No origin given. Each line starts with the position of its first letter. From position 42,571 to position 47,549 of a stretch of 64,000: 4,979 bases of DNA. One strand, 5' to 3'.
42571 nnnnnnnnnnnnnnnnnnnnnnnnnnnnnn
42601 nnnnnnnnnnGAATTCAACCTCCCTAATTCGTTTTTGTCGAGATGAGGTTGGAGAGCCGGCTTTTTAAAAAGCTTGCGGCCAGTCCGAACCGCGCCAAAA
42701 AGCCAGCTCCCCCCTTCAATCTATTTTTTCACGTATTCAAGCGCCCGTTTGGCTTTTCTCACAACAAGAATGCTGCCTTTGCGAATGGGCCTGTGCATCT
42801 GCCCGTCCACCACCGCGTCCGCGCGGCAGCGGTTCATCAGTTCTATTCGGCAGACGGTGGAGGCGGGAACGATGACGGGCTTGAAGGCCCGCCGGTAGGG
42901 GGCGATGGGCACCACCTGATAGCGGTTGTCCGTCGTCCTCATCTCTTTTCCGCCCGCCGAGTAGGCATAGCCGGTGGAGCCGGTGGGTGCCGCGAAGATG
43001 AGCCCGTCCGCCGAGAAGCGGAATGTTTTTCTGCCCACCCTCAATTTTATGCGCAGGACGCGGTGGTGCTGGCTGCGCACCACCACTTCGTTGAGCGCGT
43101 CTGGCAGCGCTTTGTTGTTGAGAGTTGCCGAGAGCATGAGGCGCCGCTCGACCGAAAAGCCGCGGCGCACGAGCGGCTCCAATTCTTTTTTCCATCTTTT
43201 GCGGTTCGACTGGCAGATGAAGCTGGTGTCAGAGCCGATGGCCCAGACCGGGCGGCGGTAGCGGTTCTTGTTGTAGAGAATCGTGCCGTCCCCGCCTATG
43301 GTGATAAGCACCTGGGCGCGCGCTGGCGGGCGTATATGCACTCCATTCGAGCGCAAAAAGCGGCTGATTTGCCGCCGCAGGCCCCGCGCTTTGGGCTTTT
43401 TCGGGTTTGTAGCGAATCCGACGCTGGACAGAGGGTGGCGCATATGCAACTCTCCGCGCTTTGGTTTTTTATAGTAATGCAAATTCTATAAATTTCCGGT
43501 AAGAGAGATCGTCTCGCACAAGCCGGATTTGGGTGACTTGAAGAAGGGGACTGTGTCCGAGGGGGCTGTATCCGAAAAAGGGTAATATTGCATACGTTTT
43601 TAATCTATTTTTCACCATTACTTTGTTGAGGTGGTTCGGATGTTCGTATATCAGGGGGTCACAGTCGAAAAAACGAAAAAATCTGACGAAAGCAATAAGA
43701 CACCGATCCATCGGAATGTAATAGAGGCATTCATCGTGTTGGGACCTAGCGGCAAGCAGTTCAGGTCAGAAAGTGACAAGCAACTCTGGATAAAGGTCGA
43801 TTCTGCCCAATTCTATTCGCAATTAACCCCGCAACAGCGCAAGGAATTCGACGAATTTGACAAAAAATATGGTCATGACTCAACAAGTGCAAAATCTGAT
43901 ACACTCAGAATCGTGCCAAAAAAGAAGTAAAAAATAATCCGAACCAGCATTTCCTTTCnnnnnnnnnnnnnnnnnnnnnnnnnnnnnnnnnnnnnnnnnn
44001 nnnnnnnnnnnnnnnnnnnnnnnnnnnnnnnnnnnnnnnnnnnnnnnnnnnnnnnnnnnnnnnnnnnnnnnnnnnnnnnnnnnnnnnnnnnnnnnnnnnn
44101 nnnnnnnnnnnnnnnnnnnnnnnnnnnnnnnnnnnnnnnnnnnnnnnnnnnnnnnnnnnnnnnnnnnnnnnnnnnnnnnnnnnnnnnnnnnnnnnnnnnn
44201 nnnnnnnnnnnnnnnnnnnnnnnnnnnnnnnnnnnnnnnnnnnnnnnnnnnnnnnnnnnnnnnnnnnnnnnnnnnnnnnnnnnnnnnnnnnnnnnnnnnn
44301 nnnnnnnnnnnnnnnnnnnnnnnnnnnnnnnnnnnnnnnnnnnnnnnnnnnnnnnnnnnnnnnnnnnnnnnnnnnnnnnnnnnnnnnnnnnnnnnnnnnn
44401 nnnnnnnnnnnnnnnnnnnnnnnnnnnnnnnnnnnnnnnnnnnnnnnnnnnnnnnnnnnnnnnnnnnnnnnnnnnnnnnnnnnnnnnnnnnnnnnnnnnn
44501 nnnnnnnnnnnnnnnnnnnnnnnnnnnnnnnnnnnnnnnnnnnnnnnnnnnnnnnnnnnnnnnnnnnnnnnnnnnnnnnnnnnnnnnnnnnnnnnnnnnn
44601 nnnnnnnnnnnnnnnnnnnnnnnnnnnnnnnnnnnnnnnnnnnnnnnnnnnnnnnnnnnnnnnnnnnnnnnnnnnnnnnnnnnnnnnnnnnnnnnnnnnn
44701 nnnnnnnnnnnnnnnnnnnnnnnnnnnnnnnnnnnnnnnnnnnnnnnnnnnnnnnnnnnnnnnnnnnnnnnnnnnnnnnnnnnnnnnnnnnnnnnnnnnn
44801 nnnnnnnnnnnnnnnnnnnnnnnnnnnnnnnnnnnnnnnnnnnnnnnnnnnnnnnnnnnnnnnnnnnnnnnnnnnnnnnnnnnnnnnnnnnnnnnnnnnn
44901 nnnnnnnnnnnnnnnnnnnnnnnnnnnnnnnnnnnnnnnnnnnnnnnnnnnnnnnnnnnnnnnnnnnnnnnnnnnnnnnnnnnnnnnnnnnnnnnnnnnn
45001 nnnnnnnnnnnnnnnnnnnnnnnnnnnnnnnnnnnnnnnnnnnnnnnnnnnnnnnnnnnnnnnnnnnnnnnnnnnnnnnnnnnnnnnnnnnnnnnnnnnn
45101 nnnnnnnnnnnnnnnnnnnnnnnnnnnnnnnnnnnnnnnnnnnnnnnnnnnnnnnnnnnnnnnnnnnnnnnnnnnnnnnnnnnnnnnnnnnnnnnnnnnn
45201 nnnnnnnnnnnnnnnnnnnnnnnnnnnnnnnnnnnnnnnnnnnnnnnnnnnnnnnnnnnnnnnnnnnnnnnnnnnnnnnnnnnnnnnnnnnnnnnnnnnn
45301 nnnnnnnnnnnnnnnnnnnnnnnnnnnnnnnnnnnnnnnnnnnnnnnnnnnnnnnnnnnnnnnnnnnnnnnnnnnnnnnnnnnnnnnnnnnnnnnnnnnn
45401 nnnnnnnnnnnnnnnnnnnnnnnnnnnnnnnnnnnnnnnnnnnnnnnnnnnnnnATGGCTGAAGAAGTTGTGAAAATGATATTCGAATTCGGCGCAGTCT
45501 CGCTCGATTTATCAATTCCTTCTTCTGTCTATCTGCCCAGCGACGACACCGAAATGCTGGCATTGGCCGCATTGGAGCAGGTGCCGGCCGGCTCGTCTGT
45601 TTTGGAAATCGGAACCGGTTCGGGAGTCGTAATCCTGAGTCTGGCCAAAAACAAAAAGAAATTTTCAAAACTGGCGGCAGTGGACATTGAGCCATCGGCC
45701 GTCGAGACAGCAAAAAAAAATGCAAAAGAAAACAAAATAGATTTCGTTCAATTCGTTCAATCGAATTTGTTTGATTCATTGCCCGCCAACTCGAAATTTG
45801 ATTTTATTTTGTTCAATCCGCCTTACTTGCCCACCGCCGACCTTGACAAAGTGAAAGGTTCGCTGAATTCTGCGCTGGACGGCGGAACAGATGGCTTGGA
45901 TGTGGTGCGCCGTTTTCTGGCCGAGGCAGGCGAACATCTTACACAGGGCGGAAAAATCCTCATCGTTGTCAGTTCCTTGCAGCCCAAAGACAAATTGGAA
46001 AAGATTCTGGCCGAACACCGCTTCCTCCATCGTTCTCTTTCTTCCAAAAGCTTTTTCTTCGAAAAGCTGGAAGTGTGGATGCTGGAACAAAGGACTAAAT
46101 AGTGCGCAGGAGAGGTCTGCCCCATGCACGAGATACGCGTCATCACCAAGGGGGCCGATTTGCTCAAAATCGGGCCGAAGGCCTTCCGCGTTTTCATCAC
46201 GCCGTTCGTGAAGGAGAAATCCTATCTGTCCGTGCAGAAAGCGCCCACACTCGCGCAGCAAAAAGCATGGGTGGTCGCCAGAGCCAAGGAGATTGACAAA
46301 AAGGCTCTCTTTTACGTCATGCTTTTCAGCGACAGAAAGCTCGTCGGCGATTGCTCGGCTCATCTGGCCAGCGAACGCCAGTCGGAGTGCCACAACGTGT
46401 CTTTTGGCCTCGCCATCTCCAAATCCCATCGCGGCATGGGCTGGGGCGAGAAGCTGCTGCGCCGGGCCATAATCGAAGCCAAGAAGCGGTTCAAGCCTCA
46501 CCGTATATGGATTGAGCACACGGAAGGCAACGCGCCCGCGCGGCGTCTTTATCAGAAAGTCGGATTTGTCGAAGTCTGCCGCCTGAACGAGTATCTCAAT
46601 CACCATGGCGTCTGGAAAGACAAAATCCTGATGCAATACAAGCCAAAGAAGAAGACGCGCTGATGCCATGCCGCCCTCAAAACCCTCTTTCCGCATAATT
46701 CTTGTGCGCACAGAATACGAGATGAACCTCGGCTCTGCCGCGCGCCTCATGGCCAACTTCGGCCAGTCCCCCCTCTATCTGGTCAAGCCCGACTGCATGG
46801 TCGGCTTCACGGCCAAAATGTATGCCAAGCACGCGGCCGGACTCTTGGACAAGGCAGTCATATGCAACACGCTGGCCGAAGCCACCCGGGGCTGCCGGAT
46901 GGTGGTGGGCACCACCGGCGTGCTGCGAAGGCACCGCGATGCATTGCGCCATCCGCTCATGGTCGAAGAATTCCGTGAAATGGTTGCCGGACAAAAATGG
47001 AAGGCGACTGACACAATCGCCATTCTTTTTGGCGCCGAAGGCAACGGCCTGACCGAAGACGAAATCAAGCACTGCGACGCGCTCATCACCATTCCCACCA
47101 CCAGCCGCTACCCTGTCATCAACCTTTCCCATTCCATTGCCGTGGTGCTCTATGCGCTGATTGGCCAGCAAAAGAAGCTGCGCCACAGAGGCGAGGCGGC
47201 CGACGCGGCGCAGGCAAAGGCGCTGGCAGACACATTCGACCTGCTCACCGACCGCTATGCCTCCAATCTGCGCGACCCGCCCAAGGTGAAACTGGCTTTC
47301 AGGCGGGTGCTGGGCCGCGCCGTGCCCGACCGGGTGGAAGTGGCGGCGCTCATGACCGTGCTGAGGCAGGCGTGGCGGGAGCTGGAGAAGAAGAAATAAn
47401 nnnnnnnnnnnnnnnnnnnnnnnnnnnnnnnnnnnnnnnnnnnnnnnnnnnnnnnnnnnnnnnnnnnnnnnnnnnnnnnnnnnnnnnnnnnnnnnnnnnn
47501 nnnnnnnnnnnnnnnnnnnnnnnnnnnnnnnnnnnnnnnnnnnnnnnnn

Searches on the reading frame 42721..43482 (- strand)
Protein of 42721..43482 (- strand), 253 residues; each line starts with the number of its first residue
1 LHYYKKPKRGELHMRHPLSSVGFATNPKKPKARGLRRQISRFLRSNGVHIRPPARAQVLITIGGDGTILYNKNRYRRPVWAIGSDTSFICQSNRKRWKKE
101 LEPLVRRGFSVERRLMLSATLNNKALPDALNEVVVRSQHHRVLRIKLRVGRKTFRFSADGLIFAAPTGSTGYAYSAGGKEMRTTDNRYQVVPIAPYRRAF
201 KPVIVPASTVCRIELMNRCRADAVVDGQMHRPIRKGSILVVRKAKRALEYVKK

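Call 57: search_protein_families(library=pfam, proteins=[window:42721-43482:-])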
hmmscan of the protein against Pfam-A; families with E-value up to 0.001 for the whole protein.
window:42721-43482:- (253 aa): 1 family
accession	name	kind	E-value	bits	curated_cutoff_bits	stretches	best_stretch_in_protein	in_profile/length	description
PF20143.4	NAD_kinase_C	-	1.4e-19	70.5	23.7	1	131-252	2-125/126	ATP-NAD kinase C-terminal domain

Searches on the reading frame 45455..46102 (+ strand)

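Call 3: search_protein_families(library=pfam, proteins=[window:45455-46102:+])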
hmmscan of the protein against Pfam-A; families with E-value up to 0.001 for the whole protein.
window:45455-46102:+ (215 aa): 20 families
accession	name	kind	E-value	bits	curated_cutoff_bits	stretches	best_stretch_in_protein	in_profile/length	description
PF05175.20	MTS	-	1.3e-21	77.4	23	1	37-125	24-109/170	Methyltransferase small domain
PF13847.12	Methyltransf_31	-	2.6e-14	53.6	27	1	46-142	4-102/145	Methyltransferase domain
PF06325.19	PrmA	-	6.4e-13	49.3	22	1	32-121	147-233/296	Ribosomal protein L11 methyltransferase (PrmA)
PF13649.12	Methyltransf_25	-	1.3e-11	45.4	27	1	49-136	1-88/97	Methyltransferase domain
PF08241.18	Methyltransf_11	-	4.5e-09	37.3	21.2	1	50-120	1-66/95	Methyltransferase domain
PF08242.18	Methyltransf_12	-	2e-08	35.3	30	1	50-121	1-72/98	Methyltransferase domain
PF01170.24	UPF0020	-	9.4e-08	32.4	22.3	1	66-134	72-141/197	RMKL-like, methyltransferase domain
PF13489.12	Methyltransf_23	-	5.7e-07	29.8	27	1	42-121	19-88/164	Methyltransferase domain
PF01135.25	PCMT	-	1.5e-06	28.6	20.3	1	35-121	64-149/210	Protein-L-isoaspartate(D-aspartate) O-methyltransferase (PCMT)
PF12847.13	Methyltransf_18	-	1.5e-05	25.5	27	1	39-112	8-81/151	Methyltransferase domain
PF07669.17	Eco57I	-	1.6e-05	25.5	25.3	1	84-175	40-137/171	Eco57I restriction-modification methylase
PF03602.21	Cons_hypoth95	-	2.7e-05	24.3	24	1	45-129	41-128/182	Conserved hypothetical protein 95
PF01209.24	Ubie_methyltran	-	2.8e-05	24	20.1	1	42-116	44-118/233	ubiE/COQ5 methyltransferase family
PF02390.23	Methyltransf_4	-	9.4e-05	22.4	24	1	48-110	4-65/173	Putative methyltransferase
PF05971.18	Methyltransf_10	-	0.00013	21.9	23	1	37-129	94-192/299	RNA methyltransferase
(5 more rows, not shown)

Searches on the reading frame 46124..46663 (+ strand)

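Call 3: search_protein_families(library=pfam, proteins=[window:46124-46663:+])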
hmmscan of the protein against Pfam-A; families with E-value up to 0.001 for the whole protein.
window:46124-46663:+ (179 aa): 5 families
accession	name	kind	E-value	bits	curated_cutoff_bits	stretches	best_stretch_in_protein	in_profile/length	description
PF00583.31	Acetyltransf_1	-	3.7e-13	50.2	20.7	1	56-148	28-116/116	Acetyltransferase (GNAT) family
PF13302.13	Acetyltransf_3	-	1.3e-10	42.5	25.4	1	37-149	28-138/138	Acetyltransferase (GNAT) domain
PF13508.13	Acetyltransf_7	-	1.9e-10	41.4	27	1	64-150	6-84/84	Acetyltransferase (GNAT) domain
PF13673.13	Acetyltransf_10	-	2e-05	25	23.6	1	55-151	24-110/128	Acetyltransferase (GNAT) domain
PF08445.16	FR47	-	2.5e-05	24.6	22.1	1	94-151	25-80/86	FR47-like protein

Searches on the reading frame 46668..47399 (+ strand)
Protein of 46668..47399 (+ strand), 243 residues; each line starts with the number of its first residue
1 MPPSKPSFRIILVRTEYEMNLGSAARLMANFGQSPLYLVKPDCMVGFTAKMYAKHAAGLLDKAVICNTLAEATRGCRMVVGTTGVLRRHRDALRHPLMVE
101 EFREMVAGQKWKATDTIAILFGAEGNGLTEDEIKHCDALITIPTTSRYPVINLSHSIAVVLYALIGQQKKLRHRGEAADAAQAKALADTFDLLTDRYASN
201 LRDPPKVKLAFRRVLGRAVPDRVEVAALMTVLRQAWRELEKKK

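Call 3: search_protein_families(library=pfam, proteins=[window:46668-47399:+])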
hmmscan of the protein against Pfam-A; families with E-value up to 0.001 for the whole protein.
window:46668-47399:+ (243 aa): 1 family
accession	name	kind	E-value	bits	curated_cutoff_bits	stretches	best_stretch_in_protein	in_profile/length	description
PF00588.24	SpoU_methylase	-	1.1e-23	84.4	29.7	1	8-162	2-142/142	SpoU rRNA Methylase family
